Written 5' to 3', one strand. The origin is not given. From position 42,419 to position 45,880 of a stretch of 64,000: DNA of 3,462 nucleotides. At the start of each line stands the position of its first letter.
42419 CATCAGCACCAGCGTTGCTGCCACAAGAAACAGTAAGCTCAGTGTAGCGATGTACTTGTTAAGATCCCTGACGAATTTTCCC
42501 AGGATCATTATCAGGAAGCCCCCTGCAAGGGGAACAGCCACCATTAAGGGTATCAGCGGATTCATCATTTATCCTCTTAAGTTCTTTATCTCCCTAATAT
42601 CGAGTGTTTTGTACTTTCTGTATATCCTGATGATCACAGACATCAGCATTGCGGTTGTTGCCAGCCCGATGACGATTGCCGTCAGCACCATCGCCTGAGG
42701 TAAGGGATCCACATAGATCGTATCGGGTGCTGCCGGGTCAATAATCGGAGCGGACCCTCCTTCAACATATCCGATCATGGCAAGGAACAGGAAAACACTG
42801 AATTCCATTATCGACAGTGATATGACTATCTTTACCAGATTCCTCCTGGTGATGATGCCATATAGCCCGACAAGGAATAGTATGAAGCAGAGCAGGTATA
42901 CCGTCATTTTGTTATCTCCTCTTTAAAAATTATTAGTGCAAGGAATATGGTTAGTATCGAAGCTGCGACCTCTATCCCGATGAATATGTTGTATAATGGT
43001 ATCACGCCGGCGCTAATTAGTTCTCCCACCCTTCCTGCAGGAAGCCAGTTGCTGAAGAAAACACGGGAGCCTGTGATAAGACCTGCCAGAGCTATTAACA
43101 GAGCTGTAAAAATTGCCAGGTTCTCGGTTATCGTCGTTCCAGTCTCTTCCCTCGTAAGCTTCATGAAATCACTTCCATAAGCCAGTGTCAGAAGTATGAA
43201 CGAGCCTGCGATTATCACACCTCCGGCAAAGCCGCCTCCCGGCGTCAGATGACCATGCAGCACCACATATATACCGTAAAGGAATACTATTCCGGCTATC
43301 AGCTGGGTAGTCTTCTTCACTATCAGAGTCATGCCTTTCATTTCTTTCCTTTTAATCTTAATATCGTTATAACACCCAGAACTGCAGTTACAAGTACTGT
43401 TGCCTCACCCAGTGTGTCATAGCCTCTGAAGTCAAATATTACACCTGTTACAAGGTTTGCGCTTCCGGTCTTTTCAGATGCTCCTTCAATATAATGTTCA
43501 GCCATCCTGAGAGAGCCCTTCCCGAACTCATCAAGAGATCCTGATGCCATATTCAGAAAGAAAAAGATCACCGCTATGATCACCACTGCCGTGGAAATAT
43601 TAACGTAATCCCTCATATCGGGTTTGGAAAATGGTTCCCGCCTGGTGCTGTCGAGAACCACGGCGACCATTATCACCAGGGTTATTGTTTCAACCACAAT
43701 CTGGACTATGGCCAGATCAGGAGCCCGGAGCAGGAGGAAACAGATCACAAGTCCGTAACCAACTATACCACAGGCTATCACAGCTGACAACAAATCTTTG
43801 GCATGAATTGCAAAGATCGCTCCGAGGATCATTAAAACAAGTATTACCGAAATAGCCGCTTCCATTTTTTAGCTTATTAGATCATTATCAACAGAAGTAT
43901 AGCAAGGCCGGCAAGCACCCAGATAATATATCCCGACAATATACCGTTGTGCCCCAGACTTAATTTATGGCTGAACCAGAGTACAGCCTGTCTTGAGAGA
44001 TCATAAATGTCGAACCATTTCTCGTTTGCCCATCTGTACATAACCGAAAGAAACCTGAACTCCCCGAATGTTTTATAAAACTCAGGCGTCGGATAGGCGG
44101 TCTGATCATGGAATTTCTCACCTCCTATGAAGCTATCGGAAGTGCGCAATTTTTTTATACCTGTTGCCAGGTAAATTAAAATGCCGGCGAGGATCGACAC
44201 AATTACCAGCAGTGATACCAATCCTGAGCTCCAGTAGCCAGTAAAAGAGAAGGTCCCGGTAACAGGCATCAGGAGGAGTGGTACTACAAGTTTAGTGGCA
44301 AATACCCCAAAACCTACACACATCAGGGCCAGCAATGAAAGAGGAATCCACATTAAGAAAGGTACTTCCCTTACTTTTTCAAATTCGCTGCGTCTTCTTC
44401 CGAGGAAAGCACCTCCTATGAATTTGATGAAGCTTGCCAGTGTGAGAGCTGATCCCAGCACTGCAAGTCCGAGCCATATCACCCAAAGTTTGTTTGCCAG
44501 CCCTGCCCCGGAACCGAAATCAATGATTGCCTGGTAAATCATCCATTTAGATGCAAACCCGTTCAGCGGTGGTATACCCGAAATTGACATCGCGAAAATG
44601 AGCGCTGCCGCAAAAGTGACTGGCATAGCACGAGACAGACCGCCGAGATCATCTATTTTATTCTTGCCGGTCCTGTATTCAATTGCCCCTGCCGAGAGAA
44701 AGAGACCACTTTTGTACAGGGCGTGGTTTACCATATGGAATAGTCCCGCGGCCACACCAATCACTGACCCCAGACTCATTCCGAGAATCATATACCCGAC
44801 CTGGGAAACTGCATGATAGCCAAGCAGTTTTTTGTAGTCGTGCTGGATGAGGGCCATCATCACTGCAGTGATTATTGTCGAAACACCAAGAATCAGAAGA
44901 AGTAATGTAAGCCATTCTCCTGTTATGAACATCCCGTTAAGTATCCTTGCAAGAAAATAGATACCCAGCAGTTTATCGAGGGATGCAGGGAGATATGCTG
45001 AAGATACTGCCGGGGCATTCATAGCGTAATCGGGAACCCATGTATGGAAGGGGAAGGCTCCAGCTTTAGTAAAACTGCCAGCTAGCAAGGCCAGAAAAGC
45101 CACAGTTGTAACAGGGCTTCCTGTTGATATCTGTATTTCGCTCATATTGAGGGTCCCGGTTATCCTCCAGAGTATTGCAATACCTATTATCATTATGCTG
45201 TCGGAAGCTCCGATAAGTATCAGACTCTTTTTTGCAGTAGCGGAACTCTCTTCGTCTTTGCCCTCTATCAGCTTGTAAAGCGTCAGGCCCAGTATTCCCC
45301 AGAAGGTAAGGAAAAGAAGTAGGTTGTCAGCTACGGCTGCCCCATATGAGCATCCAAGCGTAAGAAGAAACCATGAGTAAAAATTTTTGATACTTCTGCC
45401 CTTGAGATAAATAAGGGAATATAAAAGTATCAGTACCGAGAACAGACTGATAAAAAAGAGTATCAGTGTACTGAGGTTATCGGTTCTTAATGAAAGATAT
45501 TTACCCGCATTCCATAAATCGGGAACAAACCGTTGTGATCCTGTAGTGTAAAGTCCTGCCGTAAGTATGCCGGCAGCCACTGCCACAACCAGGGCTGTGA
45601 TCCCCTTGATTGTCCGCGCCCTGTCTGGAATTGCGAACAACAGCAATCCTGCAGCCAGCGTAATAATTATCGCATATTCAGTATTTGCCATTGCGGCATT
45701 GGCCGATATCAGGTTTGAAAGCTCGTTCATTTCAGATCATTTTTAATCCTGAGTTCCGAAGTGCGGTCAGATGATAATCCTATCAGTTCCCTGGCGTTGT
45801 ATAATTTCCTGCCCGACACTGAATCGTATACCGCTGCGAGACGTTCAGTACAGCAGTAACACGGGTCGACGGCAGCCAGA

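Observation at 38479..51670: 19-gene Mrp-linked group 4 [NiFe]-hydrogenase operon headed by a sulfhydrogenase beta/gamma (AsrA/AsrB)-like NAD(P)H module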

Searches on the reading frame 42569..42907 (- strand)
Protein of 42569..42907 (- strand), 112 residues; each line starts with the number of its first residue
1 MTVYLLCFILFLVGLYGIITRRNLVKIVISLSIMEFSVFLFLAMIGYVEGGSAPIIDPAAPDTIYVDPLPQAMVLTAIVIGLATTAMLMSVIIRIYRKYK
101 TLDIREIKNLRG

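Call 4: search_protein_families(library=pfam, proteins=[window:42569-42907:-])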
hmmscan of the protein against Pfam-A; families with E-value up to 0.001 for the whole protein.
window:42569-42907:- (112 aa): 1 family
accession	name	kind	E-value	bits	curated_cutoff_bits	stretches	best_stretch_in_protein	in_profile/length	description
PF00420.29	Oxidored_q2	-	7.9e-30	102.9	26.1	1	3-111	2-94/95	NADH-ubiquinone/plastoquinone oxidoreductase chain 4L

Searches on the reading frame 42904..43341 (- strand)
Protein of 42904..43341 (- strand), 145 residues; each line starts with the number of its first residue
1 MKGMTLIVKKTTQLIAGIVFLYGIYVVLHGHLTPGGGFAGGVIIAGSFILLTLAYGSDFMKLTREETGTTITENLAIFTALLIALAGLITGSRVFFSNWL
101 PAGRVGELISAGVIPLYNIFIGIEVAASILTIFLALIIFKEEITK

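Call 4: search_protein_families(library=pfam, proteins=[window:42904-43341:-])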
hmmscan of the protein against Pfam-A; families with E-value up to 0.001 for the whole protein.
window:42904-43341:- (145 aa): 1 family
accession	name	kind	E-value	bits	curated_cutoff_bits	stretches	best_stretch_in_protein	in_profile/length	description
PF04039.18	MnhB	-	1.9e-24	86.8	22.5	1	7-130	1-126/127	Domain related to MnhB subunit of Na+/H+ antiporter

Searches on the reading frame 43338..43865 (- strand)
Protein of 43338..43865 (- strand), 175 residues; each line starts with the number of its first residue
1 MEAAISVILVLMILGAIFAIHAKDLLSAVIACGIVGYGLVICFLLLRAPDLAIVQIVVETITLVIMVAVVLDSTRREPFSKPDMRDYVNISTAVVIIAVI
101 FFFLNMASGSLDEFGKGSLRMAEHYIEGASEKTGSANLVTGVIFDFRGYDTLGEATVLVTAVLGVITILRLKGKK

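Call 3: search_protein_families(library=pfam, proteins=[window:43338-43865:-])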
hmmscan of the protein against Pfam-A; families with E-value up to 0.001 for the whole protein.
window:43338-43865:- (175 aa): 3 families
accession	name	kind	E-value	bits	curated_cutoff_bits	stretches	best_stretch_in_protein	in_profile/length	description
PF13244.11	MbhD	-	1.4e-17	64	27.2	1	10-70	1-62/67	MBH, subunit D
PF20501.3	MbhE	-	2.5e-09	37.5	27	1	120-170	32-82/98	MBH, subunit E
PF00499.25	Oxidored_q3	-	0.00043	20.5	33.2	1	15-145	1-123/146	NADH-ubiquinone/plastoquinone oxidoreductase chain 6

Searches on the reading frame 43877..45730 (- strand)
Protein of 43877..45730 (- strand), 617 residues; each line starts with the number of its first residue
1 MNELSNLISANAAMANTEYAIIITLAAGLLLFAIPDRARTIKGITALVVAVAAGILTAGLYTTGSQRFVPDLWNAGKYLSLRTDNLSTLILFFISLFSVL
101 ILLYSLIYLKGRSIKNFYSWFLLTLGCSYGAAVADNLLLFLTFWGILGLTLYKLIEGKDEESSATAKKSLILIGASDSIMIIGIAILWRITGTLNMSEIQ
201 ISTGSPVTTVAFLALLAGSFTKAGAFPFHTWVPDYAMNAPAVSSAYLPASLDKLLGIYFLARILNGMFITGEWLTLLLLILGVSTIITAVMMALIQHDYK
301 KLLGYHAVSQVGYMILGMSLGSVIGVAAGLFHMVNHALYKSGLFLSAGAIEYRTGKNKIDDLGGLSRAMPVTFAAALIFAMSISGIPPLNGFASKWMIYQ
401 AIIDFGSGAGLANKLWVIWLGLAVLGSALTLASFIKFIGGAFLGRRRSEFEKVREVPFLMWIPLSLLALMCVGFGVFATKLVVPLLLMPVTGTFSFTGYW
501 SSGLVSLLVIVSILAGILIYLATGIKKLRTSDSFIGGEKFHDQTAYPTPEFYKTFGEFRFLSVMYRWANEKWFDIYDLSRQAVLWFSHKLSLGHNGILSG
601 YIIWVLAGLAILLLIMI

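Call 3: search_protein_families(library=pfam, proteins=[window:43877-45730:-])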
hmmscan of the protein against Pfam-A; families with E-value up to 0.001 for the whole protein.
window:43877-45730:- (617 aa): 2 families
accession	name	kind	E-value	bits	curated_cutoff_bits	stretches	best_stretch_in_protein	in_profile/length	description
PF00361.26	Proton_antipo_M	-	1.5e-58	198.7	21.5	1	134-408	1-281/294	NADH:quinone oxidoreductase/Mrp antiporter, TM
PF00662.26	Proton_antipo_N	-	0.00077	19.8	24.5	1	79-117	11-50/51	NADH-Ubiquinone oxidoreductase (complex I), chain 5 N-terminus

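Call 47: search_protein_families(library=ncbifam, proteins=[window:43877-45730:-], max_evalue=0.001)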
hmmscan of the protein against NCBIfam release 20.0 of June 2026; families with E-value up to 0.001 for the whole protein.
window:43877-45730:- (617 aa): 73 families (the best 25 are shown)
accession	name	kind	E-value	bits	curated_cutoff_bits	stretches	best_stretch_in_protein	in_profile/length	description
NF006419.0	PRK08668.1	equivalog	9.5e-83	279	617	1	19-614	6-610/613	NADH dehydrogenase subunit M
NF006240.0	PRK08376.1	subfamily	4.6e-75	253.5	662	1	80-491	85-504/521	putative monovalent cation/H+ antiporter subunit D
NF009288.0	PRK12648.1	equivalog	2.6e-74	250.9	1104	1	20-523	6-523/954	monovalent cation/H+ antiporter subunit A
NF005086.0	PRK06521.1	equivalog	2.4e-72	244.4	667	1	20-494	11-506/669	hydrogenase 4 subunit B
NF009287.0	PRK12647.1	equivalog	1.6e-71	241.9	937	1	55-522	49-517/773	putative monovalent cation/H+ antiporter subunit A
NF005097.0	PRK06525.1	equivalog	8.8e-70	235.7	430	1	20-482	8-479/480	hydrogenase 4 subunit D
TIGR00940.1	2a6301s01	subfamily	1.8e-66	225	920.45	1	43-493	28-504/793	monovalent cation:proton antiporter subunit A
NF009289.0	PRK12649.1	equivalog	2.9e-65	221.1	1117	1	21-520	19-533/789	putative monovalent cation/H+ antiporter subunit A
NF005141.0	PRK06590.1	equivalog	1.9e-63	215.4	556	1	42-616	34-609/615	NADH-quinone oxidoreductase subunit L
NF009285.0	PRK12645.1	equivalog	5.9e-63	213.3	1028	1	79-485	72-500/804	Na+/H+ antiporter subunit A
NF009284.0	PRK12644.1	equivalog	2.1e-61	208.2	962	1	75-481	64-474/975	Na+/H+ antiporter subunit A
NF009310.0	PRK12668.1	equivalog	6.8e-61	206.8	564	1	17-515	6-468/584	Na(+)/H(+) antiporter subunit D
NF006418.0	PRK08667.1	equivalog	8.1e-59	199.7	794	1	20-538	9-538/644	hydrogenase membrane subunit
TIGR01974.1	NDH_I_L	subfamily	1.3e-58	199.4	407.5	1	66-616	57-629/630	NADH-quinone oxidoreductase subunit L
NF009290.0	PRK12650.1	equivalog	2.1e-58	198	980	1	45-480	40-474/966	DUF4040 family protein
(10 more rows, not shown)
